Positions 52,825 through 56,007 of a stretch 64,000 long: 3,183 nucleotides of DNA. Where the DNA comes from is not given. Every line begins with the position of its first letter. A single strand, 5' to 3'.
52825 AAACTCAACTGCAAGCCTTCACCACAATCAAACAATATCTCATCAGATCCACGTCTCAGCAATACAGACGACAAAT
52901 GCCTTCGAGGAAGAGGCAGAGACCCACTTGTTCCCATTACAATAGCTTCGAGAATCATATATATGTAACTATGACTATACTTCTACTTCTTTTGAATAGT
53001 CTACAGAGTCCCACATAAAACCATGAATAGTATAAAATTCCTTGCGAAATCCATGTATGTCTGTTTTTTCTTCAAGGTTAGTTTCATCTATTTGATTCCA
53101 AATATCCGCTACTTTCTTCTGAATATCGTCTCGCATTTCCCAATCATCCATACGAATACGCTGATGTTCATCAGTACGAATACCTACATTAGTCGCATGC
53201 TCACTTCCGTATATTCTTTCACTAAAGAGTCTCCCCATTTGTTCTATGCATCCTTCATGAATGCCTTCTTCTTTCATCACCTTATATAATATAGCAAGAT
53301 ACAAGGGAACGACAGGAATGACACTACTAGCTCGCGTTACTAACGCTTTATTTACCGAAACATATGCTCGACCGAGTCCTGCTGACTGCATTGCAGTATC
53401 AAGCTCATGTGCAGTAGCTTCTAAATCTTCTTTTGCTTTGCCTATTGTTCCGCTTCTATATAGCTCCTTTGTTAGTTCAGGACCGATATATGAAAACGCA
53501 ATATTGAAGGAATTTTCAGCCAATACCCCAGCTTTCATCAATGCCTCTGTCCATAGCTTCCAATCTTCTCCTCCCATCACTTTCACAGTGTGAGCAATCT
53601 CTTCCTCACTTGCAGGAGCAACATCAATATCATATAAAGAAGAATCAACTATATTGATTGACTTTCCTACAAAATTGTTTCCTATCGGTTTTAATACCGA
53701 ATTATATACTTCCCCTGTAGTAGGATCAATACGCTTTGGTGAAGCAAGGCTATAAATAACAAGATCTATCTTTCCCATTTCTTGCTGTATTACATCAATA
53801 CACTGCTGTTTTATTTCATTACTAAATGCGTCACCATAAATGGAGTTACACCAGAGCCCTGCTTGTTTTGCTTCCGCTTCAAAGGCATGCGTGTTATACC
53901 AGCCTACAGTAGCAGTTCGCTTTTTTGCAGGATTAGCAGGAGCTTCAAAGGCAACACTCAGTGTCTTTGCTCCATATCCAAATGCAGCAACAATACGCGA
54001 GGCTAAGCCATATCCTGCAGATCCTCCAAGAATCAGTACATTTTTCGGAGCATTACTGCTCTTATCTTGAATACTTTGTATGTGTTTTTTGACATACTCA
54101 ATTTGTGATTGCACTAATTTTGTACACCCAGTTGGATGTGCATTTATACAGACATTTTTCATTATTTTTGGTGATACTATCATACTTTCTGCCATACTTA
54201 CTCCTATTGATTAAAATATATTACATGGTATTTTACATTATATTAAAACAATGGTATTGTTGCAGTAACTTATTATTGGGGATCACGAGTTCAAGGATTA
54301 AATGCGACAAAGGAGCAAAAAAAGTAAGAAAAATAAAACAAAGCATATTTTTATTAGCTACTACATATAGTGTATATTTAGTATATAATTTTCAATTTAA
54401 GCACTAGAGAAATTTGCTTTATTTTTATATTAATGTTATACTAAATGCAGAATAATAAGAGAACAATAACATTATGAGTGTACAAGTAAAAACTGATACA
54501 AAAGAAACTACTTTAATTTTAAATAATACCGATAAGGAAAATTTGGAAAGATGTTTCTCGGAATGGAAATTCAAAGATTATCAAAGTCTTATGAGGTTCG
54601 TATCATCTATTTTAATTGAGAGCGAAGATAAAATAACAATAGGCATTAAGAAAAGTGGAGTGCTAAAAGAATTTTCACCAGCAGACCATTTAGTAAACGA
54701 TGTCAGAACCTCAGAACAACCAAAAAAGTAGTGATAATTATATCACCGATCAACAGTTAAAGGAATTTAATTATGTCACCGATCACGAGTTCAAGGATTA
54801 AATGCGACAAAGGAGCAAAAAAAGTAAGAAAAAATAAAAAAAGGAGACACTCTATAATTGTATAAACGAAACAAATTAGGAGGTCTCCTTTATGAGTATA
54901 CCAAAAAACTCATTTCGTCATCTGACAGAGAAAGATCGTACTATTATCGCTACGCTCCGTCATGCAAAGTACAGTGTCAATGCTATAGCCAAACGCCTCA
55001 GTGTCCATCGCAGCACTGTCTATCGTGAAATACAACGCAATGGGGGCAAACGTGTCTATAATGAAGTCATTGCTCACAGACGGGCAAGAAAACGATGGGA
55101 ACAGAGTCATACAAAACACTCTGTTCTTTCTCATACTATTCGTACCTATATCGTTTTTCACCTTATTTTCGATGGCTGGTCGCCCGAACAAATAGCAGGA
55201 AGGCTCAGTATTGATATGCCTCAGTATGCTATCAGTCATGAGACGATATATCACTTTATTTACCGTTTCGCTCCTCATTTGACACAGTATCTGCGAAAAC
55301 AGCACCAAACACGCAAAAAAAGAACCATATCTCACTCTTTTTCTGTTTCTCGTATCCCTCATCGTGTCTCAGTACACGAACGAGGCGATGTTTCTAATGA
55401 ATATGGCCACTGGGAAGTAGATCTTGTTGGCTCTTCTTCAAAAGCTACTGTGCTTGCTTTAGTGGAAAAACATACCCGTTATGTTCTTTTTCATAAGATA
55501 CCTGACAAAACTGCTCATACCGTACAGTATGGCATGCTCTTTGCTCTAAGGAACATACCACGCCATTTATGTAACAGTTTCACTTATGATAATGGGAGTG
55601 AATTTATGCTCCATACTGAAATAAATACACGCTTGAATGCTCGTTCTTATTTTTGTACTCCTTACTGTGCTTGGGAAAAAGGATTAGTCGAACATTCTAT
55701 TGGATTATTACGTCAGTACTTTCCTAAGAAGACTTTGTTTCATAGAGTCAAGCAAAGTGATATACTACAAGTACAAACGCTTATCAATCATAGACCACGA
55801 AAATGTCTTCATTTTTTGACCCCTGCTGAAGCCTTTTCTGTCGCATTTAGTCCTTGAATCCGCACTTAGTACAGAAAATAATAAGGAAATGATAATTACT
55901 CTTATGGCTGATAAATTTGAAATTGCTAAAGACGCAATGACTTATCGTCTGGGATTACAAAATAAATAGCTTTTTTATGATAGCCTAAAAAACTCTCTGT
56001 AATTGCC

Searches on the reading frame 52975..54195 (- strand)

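Call 17: search_protein_families(library=pfam, proteins=[window:52975-54195:-], max_evalue=0.01)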
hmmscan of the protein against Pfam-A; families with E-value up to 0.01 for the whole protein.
window:52975-54195:- (406 aa): 3 families
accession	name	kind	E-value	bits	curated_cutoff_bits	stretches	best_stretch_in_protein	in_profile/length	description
PF12241.14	Enoyl_reductase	-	8.7e-107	356.3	22.1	1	93-329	1-236/236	Trans-2-enoyl-CoA reductase catalytic region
PF12242.14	Eno-Rase_NADH_b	-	1.4e-30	105.3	23.4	1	6-87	1-77/79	NAD(P)H binding domain of trans-2-enoyl-CoA reductase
PF07055.18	Eno-Rase_FAD_bd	-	1.3e-25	89.9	25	1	341-404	1-64/64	Enoyl reductase FAD binding domain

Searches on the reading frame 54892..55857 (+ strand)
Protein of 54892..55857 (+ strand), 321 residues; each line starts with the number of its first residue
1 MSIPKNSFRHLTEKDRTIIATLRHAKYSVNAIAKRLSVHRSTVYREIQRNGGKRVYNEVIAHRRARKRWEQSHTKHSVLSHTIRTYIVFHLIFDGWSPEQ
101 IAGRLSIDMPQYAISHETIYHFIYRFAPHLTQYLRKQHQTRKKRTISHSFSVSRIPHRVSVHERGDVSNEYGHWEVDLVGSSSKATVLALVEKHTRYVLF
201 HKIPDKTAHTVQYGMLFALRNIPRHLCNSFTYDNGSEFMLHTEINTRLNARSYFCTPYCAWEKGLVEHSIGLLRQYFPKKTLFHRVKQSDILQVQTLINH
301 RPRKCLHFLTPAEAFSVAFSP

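Call 17: search_protein_families(library=pfam, proteins=[window:54892-55857:+], max_evalue=0.01)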
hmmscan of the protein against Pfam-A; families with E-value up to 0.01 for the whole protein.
window:54892-55857:+ (321 aa): 14 families
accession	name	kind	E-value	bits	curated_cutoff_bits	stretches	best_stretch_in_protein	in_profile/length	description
PF13936.12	HTH_38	-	1.4e-14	54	27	1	8-50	2-44/44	Helix-turn-helix domain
PF13384.12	HTH_23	-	1.2e-07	31.7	24.6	1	11-51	2-44/50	Homeodomain-like domain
PF00665.32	rve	-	4.1e-07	30.6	32.6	1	170-258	4-100/102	Integrase core domain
PF13565.12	HTH_32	-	6.7e-06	27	33.7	0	79-121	29-71/73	Homeodomain-like domain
PF02796.21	HTH_7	-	2.3e-05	24.9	23.8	1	19-45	14-40/45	Helix-turn-helix domain of resolvase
PF08279.18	HTH_11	-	5.8e-05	23.3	25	1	16-48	3-37/55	HTH domain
PF08281.18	Sigma70_r4_2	-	0.00021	21.3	25.7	0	9-49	9-49/54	Sigma-70, region 4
PF06056.18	Terminase_5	-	0.00023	21.5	20.3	0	21-53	8-40/58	Putative ATPase subunit of terminase (gpP-like)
PF02954.25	HTH_8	-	0.00041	20.5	22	1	18-48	10-40/42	Bacterial regulatory protein, Fis family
PF13404.12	HTH_AsnC-type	-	0.0023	18.2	27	1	11-49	1-40/42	AsnC-type helix-turn-helix domain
PF04297.20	UPF0122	-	0.0029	18.2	22.7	0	11-49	18-56/101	Putative helix-turn-helix protein, YlxM / p13 like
PF15978.11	TnsD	-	0.0045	16.5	32.4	1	21-82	197-259/355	Tn7-like transposition protein D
PF13556.12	HTH_30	-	0.0058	16.8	27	0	26-49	12-35/59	PucR C-terminal helix-turn-helix domain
PF13560.12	HTH_31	-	0.0086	16.8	27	0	22-45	9-33/64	Helix-turn-helix domain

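Call 27: list_cluster_members(proteins=[P0001, P0002, window:54892-55857:+])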
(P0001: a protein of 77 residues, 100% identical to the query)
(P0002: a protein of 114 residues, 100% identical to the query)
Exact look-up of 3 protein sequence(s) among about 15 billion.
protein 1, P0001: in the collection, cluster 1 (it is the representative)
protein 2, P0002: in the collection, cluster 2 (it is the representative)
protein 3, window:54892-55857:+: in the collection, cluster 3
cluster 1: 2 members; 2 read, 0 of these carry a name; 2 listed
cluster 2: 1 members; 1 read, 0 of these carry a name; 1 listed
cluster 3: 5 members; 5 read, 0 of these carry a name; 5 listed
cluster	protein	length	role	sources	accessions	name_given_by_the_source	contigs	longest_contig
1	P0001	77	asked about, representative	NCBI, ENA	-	-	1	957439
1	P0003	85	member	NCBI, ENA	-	-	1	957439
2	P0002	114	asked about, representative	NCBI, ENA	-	-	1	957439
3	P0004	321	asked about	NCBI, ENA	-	-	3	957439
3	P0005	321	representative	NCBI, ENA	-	-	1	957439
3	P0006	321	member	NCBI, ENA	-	-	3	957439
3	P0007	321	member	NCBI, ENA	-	-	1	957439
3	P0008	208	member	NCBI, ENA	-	-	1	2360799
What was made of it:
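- Multi-copy, apparently intact transposase genes are present in the genome (call 27). There are only two copies in the whole assembly (call 27).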

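Call 28: find_encoding_contigs(protein=window:54892-55857:+, flank=4000, max_places=10)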
Protein window:54892-55857:+ (321 aa): no gene with exactly this product is on record in the collection.

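Call 76: search_protein_families(library=ncbifam, proteins=[window:54892-55854:+], max_evalue=0.1)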
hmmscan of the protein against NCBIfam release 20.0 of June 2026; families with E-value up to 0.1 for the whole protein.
window:54892-55854:+ (321 aa): 21 families
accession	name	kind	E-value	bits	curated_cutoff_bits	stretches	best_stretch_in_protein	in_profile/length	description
NF033563.0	transpos_IS30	equivalog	4.4e-70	236.4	80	1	41-304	1-267/267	IS30 family transposase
NF033577.2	transpos_IS481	equivalog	1.9e-14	53.9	224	2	71-315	51-284/284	IS481 family transposase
NF033546.1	transpos_IS21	equivalog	5.5e-07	29.4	160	1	251-283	215-249/294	IS21 family transposase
NF045758.2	YlxM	equivalog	2.1e-05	24.6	80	1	11-49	17-55/72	YlxM family DNA-binding protein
TIGR02937.1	sigma70-ECF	superfamily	0.0011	18.6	42.9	1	8-49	115-156/165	sigma-70 family RNA polymerase sigma factor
NF033545.0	transpos_IS630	equivalog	0.0022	17.5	100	1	16-135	2-119/299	IS630 family transposase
NF001067.0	PRK00118.1-2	equivalog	0.0033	17.8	156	1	11-52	23-64/110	putative DNA-binding protein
TIGR01764.1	excise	domain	0.004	17.5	28.8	1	27-50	2-25/49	excisionase family DNA-binding protein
NF001070.0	PRK00118.1-6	equivalog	0.004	17.4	117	0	11-50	19-58/110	putative DNA-binding protein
NF040642.1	sulf_sens_BigR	equivalog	0.0041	17.2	155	0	17-47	24-54/95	sulfite-sensing transcriptional repressor BigR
NF001068.0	PRK00118.1-4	equivalog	0.0054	17.3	125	1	11-50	20-59/113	putative DNA-binding protein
NF033516.0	transpos_IS3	equivalog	0.0066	15.7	160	1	10-289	84-340/369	IS3 family transposase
NF001069.0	PRK00118.1-5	equivalog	0.0076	16.6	194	0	11-51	19-59/110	putative DNA-binding protein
NF033788.1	HTH_metalloreg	subfamily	0.0086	15.9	55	0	13-43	10-42/77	metalloregulator ArsR/SmtB family transcription factor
NF005385.0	PRK06930.1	subfamily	0.018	14.7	136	1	9-51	113-155/170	positive control sigma-like factor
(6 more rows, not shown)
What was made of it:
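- On IS30-family insertion sequence (intact element 54784-55864): NCBIfam transpos_IS30: 236 bits against a cut-off of 80 (call 76).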
